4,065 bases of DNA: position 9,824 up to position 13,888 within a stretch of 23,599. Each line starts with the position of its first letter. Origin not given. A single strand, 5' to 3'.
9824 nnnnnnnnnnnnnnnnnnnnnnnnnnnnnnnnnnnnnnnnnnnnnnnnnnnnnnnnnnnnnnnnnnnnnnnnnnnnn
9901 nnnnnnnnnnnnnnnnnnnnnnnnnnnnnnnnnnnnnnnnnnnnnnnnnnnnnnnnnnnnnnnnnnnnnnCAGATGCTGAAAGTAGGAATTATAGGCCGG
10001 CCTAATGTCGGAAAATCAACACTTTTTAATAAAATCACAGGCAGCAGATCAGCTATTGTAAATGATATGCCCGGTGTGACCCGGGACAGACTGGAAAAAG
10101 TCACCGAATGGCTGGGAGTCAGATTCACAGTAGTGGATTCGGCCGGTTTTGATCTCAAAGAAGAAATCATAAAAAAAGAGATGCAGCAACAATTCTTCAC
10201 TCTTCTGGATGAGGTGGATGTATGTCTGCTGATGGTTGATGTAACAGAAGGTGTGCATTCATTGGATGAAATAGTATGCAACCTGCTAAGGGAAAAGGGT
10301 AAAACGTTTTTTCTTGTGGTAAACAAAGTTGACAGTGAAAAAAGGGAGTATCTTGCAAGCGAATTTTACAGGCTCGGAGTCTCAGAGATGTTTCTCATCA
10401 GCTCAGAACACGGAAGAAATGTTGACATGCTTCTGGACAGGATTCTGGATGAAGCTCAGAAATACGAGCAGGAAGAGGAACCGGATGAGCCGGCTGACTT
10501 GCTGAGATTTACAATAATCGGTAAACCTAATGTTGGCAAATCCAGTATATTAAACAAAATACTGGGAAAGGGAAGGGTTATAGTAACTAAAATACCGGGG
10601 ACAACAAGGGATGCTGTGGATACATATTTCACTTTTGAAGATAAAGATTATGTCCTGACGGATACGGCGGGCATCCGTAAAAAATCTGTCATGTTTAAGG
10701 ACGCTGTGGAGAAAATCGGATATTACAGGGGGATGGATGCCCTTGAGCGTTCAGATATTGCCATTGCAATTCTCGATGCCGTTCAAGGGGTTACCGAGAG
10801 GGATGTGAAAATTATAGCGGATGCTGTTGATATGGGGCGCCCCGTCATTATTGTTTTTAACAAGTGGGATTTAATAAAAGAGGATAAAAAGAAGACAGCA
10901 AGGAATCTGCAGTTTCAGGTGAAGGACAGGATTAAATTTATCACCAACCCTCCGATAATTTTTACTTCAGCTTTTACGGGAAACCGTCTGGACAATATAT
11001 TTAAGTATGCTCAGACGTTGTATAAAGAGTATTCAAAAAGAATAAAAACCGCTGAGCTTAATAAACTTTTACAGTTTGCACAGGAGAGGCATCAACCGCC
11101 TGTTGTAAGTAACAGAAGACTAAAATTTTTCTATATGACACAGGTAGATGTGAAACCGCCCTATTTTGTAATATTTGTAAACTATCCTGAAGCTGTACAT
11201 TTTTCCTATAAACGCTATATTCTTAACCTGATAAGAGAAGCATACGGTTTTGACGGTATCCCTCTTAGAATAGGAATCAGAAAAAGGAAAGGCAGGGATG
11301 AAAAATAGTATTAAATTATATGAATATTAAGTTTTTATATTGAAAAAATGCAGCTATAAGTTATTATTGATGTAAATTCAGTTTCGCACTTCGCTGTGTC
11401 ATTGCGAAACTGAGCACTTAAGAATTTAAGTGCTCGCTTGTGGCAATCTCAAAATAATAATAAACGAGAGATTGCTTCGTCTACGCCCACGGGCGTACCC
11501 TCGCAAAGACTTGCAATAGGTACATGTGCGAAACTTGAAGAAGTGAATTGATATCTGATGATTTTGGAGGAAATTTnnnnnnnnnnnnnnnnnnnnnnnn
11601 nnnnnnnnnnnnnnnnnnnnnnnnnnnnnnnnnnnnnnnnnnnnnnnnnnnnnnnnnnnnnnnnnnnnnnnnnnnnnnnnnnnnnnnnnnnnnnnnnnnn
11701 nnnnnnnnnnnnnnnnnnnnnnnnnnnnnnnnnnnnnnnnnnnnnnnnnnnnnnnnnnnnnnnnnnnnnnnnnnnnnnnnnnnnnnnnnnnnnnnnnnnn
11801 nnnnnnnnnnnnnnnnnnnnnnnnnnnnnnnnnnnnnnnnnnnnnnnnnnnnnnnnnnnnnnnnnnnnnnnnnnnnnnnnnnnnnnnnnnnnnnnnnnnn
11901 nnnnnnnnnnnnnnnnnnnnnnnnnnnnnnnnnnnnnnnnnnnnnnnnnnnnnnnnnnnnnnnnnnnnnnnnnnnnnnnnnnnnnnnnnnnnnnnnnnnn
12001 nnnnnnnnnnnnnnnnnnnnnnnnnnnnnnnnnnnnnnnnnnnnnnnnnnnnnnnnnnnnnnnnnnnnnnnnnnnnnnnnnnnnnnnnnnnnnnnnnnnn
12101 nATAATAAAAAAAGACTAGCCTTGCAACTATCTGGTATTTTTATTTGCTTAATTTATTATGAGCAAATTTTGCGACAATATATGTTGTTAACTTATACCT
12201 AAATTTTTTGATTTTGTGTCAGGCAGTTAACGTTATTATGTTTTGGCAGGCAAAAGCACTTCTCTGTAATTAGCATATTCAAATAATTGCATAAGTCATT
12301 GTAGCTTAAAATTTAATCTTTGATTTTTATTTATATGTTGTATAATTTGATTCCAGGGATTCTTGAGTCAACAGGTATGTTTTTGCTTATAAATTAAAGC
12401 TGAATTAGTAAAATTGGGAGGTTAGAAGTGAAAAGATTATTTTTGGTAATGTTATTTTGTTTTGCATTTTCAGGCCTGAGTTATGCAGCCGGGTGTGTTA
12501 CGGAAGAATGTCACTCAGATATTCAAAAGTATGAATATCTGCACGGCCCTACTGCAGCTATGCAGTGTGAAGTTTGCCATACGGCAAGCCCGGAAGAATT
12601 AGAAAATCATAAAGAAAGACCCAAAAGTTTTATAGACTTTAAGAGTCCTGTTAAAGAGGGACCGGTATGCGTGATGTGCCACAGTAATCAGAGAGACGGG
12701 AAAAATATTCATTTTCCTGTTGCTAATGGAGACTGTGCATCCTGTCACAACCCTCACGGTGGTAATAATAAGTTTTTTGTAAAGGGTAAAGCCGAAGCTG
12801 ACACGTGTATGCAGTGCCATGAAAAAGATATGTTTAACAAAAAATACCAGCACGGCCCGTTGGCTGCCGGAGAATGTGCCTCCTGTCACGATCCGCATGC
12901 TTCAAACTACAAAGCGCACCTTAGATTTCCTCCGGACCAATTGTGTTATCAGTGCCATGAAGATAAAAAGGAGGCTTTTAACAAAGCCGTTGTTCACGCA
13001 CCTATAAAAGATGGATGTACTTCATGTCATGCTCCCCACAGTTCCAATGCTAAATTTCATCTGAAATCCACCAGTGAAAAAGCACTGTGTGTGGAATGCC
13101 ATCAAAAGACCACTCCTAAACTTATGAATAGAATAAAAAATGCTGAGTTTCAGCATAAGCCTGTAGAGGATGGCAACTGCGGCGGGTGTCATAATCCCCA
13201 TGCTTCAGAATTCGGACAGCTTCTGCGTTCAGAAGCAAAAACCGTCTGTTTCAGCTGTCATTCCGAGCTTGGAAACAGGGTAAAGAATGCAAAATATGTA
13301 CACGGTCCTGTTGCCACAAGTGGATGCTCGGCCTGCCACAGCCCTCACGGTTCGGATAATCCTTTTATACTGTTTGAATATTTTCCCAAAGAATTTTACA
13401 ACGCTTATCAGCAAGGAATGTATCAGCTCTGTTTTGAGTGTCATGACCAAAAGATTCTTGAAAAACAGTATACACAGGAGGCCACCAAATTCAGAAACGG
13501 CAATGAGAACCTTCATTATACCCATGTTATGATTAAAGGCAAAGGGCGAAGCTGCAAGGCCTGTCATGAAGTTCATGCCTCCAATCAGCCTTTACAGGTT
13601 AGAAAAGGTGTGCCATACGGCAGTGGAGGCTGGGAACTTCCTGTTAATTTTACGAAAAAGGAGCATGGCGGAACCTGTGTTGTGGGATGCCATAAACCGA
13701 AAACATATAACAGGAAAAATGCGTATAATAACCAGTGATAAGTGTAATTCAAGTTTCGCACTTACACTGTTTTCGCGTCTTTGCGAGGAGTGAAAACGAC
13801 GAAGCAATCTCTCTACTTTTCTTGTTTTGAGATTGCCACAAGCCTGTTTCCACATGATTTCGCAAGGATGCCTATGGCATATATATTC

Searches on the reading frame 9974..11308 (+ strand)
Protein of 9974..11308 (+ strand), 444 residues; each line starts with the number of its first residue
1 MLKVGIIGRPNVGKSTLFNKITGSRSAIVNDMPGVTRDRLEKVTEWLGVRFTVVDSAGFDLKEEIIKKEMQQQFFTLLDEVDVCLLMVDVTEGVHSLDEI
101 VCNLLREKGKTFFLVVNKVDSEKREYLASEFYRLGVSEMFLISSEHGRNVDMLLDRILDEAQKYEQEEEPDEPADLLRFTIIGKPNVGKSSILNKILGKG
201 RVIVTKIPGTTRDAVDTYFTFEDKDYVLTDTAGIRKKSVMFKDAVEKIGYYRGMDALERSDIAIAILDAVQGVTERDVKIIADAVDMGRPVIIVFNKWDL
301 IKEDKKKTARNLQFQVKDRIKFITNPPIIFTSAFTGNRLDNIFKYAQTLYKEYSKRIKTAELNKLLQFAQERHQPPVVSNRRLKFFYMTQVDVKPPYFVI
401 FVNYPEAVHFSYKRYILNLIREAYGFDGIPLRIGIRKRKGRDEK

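Call 29: search_protein_families(library=pfam, proteins=[window:9974-11308:+])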
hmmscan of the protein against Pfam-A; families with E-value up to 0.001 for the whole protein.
window:9974-11308:+ (444 aa): 12 families
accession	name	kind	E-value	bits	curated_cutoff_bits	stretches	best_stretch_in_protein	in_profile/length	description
PF01926.29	MMR_HSR1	-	5.9e-53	178.2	21.9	2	3-118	1-113/113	50S ribosome-binding GTPase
PF14714.11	KH_dom-like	-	4.6e-32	110.6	27.3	1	356-436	1-81/81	KH-domain-like of EngA bacterial GTPase enzymes, C-terminal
PF02421.24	FeoB_N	-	2.7e-30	105.4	27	2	179-308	3-125/156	Ferrous iron transport protein B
PF00009.33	GTP_EFTU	-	6.2e-21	75.3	26.5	2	209-347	54-183/188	Elongation factor Tu GTP binding domain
PF03193.22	RsgA_GTPase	-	2e-08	34.7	30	0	179-236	109-170/174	RsgA GTPase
PF00350.29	Dynamin_N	-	1.6e-07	32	27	0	181-210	3-32/168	Dynamin family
PF16897.10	MMR_HSR1_Xtn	-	2.2e-06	28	35.2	0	113-160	59-103/106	C-terminal region of MMR_HSR1 domain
PF00071.28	Ras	-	3.4e-06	27.2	21.6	0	3-127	1-122/162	Ras family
PF04548.22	AIG1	-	1.2e-05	25.2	27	0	6-106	5-108/212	AIG1 family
PF08477.19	Roc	-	2.2e-05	25.1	27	0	3-120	1-119/119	Ras of Complex, Roc, domain of DAPkinase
PF03308.22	MeaB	-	0.00037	20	23.1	0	292-348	175-233/273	Methylmalonyl Co-A mutase-associated GTPase MeaB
PF03266.21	NTPase_1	-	0.00051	20.4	23.9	0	4-22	2-20/168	NTPase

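Call 30: find_encoding_contigs(protein=window:9974-11308:+, flank=10000, max_places=10)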
Protein window:9974-11308:+ (444 aa): 1 contig read that carries it; 1 place shown.
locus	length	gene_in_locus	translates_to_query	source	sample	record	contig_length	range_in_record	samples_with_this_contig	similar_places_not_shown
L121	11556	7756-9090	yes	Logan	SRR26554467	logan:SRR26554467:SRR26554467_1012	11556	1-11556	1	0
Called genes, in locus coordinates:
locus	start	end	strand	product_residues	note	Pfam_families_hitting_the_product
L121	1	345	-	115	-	?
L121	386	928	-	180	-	PF00697:PRAI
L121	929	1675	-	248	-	PF00218:IGPS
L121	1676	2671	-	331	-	PF02885:Glycos_trans_3N, PF00591:Glycos_transf_3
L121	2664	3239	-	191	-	PF00117:GATase, PF07722:Peptidase_C26 (weak)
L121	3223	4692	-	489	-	PF04715:, PF00425:Chorismate_bind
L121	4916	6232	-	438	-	PF00072:Response_reg, PF00990:GGDEF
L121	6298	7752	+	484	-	PF00749:tRNA-synt_1c, PF19269:Anticodon_2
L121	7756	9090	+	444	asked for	PF00009:GTP_EFTU (weak), PF00071:Ras (faint), PF01926:MMR_HSR1, PF02421:FeoB_N, PF00009:GTP_EFTU, PF01926:MMR_HSR1, PF02421:FeoB_N, PF14714:KH_dom-like, +5 more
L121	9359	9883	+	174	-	PF00578:AhpC-TSA, PF08534:Redoxin, PF00085:Thioredoxin, PF13098:Thioredoxin_2, PF13905:Thioredoxin_8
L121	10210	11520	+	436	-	PF02085:Cytochrom_CIII (faint), PF14522:Cytochrome_C7 (faint), PF14537:Cytochrom_c3_2 (faint), PF22678:Cytochrom_c_NrfB-like (faint), PF09699:Paired_CXXCH_1, PF22113:Mtrc-MtrF_II-IV_dom (weak), PF09699:Paired_CXXCH_1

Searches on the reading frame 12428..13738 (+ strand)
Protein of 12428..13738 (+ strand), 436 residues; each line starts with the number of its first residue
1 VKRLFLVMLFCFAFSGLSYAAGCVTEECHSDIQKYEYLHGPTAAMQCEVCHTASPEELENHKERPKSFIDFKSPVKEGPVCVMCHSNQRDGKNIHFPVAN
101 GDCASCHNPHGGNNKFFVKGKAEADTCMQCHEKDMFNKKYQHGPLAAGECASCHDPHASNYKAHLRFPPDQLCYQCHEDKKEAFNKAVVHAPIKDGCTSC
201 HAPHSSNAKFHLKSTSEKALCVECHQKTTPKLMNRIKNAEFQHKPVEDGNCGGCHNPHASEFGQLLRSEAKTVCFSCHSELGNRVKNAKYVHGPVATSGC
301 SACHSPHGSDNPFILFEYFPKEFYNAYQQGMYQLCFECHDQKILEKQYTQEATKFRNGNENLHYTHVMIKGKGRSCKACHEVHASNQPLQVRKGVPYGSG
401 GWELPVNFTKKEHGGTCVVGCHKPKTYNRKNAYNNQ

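Call 29: search_protein_families(library=pfam, proteins=[window:12428-13738:+])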
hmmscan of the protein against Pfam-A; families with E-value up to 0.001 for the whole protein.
window:12428-13738:+ (436 aa): 6 families
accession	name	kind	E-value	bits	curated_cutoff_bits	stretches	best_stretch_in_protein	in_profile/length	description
PF09699.15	Paired_CXXCH_1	-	4.7e-67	221.9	20.6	5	142-181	1-40/41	Doubled CXXCH motif (Paired_CXXCH_1)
PF22113.1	Mtrc-MtrF_II-IV_dom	-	1.7e-15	57.4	30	2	246-426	4-167/176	Outer membrane cytochrome MtrC/MtrF-like, domains II/IV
PF14537.11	Cytochrom_c3_2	-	1.5e-13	51.5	25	1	190-279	2-79/79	Cytochrome c3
PF14522.11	Cytochrome_C7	-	4.5e-13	49.3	24.8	0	208-279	5-67/67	Cytochrome c7 and related cytochrome c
PF22678.1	Cytochrom_c_NrfB-like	-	4.9e-10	40.2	27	0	221-314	1-75/89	Cytochrome c-type protein NrfB-like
PF02085.21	Cytochrom_CIII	-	1.7e-06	28.7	22.9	0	231-308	13-86/101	Class III cytochrome C family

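Call 50: find_homologous_proteins(query=window:12428-13738:+, max_evalue=1e-40)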
Query window:12428-13738:+ (436 aa): 3362 proteins with E <= 1e-40 among 8000 candidates; the best 120 are listed.
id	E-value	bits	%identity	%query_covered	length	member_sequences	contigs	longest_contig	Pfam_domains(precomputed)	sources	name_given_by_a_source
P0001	6.3e-289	977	92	100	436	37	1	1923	PF09699.16,PF14537.12,PF22678.2,PF02085.22,PF14522.12,PF22113.2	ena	-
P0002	2.2e-204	698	65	96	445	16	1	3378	PF09699.16,PF14537.12,PF22678.2,PF02085.22,PF14522.12,PF22113.2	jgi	-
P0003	3.0e-200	684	64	100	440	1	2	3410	PF09699.16,PF14537.12,PF22678.2,PF14522.12,PF22113.2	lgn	-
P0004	5.4e-188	644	61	98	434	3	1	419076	PF09699.16,PF14537.12,PF22678.2,PF02085.22,PF14522.12,PF22113.2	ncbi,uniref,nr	ncbi:cytochrome C [Deferribacter autotrophicus]|uniref:Cytochrome C n=1 Tax=Deferribacter autotrophi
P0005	6.9e-187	640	60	100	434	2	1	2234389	PF09699.16,PF14537.12,PF22678.2,PF14522.12,PF22113.2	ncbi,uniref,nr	ncbi:multiheme c-type cytochrome [Deferribacter desulfuricans SSM1]|uniref:Multiheme c-type cytochro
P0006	2.1e-182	625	61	99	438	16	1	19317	PF09699.16,PF14537.12,PF22678.2,PF02085.22,PF14522.12,PF22113.2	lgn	-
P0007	2.3e-182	625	59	98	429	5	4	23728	PF09699.16,PF14537.12,PF22678.2,PF14522.12,PF22113.2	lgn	-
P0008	2.7e-182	625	59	98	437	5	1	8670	PF09699.16,PF14537.12,PF22678.2,PF02085.22,PF14522.12,PF22113.2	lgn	-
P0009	4.0e-178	611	58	99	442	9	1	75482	PF09699.16,PF14537.12,PF22678.2,PF14522.12,PF22113.2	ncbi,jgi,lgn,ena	-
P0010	5.7e-174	598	57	99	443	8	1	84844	PF09699.16,PF14537.12,PF22678.2,PF14522.12,PF22113.2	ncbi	-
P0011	2.1e-172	592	55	100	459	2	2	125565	PF09699.16,PF14537.12,PF22678.2,PF02085.22,PF14522.12,PF22113.2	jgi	-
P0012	4.8e-171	588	54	99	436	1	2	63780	PF09699.16,PF14537.12,PF02085.22,PF14522.12,PF22113.2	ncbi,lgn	-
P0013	3.2e-170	585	55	100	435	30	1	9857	PF09699.16,PF14537.12,PF22678.2,PF14522.12,PF22113.2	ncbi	ncbi:MAG: cytochrome c3 family protein [Deferribacterales bacterium]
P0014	2.8e-169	582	55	98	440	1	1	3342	PF09699.16,PF14537.12,PF22678.2,PF14522.12,PF22113.2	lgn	-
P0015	8.9e-169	581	56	100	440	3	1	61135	PF09699.16,PF14537.12,PF22678.2,PF14522.12,PF22113.2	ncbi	-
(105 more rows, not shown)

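Call 51: find_encoding_contigs(protein=P0001, flank=3000, max_places=6)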
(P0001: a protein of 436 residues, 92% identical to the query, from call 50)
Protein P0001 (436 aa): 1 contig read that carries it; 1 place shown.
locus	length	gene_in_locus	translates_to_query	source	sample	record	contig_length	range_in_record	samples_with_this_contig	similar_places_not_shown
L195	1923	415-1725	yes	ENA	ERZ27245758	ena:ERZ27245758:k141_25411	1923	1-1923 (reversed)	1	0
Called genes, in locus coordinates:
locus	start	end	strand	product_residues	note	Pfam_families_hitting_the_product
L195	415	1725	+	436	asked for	PF02085:Cytochrom_CIII (faint), PF14522:Cytochrome_C7 (faint), PF14537:Cytochrom_c3_2 (faint), PF22678:Cytochrom_c_NrfB-like (faint), PF09699:Paired_CXXCH_1, PF22113:Mtrc-MtrF_II-IV_dom (faint), PF09699:Paired_CXXCH_1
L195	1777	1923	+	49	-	?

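Call 52: find_encoding_contigs(protein=P0002, flank=3000, max_places=4)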
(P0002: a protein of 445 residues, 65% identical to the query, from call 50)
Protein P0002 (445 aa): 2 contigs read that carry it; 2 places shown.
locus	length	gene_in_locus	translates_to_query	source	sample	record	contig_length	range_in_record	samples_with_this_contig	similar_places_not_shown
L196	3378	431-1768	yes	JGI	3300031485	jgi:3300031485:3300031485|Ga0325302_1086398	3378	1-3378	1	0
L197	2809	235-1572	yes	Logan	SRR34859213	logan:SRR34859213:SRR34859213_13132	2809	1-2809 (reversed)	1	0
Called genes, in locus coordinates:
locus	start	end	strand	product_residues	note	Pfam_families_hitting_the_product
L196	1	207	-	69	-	?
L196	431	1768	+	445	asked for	PF02085:Cytochrom_CIII (faint), PF14522:Cytochrome_C7 (faint), PF14537:Cytochrom_c3_2 (faint), PF22678:Cytochrom_c_NrfB-like (faint), PF09699:Paired_CXXCH_1, PF22113:Mtrc-MtrF_II-IV_dom, PF09699:Paired_CXXCH_1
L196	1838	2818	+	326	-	PF14559:TPR_19 (faint), PF07719:TPR_2 (faint), PF13181:TPR_8 (faint)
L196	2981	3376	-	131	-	?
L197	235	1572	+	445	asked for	PF02085:Cytochrom_CIII (faint), PF14522:Cytochrome_C7 (faint), PF14537:Cytochrom_c3_2 (faint), PF22678:Cytochrom_c_NrfB-like (faint), PF09699:Paired_CXXCH_1, PF22113:Mtrc-MtrF_II-IV_dom, PF09699:Paired_CXXCH_1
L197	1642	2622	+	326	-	PF14559:TPR_19 (faint), PF07719:TPR_2 (faint), PF13181:TPR_8 (faint)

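Call 53: find_encoding_contigs(protein=P0006, flank=4000, max_places=3)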
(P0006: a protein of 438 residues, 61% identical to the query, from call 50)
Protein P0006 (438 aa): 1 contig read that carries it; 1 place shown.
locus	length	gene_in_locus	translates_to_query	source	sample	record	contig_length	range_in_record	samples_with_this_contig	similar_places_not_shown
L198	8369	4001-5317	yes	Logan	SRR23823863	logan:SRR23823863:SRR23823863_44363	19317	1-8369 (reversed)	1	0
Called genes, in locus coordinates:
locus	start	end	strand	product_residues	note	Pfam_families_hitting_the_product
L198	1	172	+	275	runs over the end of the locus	-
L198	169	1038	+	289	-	-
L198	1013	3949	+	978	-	PF02085:Cytochrom_CIII (faint), PF14522:Cytochrome_C7 (faint), PF14537:Cytochrom_c3_2 (faint), PF22678:Cytochrom_c_NrfB-like (faint), PF09699:Paired_CXXCH_1, PF22113:Mtrc-MtrF_II-IV_dom (weak), PF09699:Paired_CXXCH_1 (weak), PF22113:Mtrc-MtrF_II-IV_dom (weak)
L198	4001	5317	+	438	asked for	PF02085:Cytochrom_CIII (faint), PF14522:Cytochrome_C7 (faint), PF22678:Cytochrom_c_NrfB-like (faint), PF09699:Paired_CXXCH_1, PF14537:Cytochrom_c3_2 (weak), PF09699:Paired_CXXCH_1, PF22113:Mtrc-MtrF_II-IV_dom, PF09699:Paired_CXXCH_1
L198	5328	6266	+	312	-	PF13174:TPR_6 (faint), PF13428:TPR_14 (faint), PF14559:TPR_19 (faint), PF13424:TPR_12 (faint), PF12895:ANAPC3, PF07719:TPR_2 (weak), PF13181:TPR_8 (weak)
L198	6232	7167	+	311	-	PF02085:Cytochrom_CIII (faint), PF14522:Cytochrome_C7 (faint), PF14537:Cytochrom_c3_2 (weak), PF09699:Paired_CXXCH_1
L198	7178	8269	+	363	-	PF08450:SGL (faint), PF01436:NHL (faint)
